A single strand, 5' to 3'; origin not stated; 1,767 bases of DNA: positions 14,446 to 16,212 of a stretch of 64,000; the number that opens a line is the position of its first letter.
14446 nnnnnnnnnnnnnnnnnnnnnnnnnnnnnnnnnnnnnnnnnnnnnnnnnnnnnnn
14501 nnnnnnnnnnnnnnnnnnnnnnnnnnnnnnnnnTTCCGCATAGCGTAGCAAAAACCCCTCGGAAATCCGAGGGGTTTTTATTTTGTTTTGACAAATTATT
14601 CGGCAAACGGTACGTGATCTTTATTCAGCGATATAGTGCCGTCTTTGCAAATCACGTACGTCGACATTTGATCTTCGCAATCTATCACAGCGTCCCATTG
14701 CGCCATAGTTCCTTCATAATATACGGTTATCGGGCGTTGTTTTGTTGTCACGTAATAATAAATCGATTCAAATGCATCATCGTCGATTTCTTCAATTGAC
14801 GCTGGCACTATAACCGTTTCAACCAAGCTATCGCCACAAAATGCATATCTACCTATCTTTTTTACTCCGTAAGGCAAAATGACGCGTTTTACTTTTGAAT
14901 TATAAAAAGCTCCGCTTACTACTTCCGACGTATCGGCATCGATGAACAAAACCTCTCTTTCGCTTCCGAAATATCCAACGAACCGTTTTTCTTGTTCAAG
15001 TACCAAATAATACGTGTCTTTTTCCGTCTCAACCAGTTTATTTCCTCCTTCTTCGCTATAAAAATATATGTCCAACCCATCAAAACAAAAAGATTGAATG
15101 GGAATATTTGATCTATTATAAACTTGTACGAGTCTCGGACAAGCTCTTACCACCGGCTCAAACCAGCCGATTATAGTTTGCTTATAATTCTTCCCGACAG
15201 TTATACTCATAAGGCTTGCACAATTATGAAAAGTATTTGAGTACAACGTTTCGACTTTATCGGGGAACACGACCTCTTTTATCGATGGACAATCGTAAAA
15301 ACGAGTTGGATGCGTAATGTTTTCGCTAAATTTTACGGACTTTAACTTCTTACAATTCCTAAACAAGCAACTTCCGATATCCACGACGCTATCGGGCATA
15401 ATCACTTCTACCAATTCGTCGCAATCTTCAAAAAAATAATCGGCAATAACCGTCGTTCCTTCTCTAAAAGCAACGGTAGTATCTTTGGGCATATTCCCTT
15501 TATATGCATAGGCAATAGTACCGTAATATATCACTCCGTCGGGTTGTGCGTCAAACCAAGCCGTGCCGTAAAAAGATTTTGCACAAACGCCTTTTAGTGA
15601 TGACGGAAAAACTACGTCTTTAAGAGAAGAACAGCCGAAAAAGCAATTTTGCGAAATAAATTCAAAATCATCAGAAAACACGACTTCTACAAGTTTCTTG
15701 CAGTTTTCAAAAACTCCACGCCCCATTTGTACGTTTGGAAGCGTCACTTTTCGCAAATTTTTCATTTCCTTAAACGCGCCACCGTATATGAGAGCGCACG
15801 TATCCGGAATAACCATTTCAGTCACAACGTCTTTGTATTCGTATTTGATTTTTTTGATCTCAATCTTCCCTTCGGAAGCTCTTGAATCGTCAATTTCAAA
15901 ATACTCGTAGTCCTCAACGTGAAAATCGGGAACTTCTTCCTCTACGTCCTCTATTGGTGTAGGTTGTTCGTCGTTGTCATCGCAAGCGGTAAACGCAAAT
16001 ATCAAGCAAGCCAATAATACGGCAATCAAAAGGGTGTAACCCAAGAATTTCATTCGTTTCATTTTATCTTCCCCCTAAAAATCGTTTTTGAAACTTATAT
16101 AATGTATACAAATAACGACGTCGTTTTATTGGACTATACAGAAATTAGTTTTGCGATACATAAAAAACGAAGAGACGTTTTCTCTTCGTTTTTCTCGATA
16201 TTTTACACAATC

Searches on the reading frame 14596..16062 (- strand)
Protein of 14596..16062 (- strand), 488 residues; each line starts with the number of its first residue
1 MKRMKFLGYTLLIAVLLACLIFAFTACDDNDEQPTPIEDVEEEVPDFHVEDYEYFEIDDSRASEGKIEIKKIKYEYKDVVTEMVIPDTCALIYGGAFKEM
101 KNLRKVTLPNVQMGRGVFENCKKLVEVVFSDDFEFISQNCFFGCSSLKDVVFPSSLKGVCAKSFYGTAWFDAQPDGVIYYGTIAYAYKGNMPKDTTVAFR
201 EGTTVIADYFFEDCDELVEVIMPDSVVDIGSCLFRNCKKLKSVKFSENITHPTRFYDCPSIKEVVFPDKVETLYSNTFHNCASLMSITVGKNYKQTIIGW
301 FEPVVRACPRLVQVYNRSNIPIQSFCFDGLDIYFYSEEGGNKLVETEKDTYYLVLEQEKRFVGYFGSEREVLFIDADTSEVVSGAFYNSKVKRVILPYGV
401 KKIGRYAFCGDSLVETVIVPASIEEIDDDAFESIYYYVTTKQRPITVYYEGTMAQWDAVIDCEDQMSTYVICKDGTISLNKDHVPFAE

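Call 90: search_protein_families(library=pfam, proteins=[window:14596-16062:-], max_evalue=0.00001)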
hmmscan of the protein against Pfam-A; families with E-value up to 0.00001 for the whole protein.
window:14596-16062:- (488 aa): 1 family
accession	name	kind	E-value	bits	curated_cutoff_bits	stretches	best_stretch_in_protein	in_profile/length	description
PF13306.12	LRR_5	-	1.2e-47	161.4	27.7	3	195-294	14-113/127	BspA type Leucine rich repeat region (6 copies)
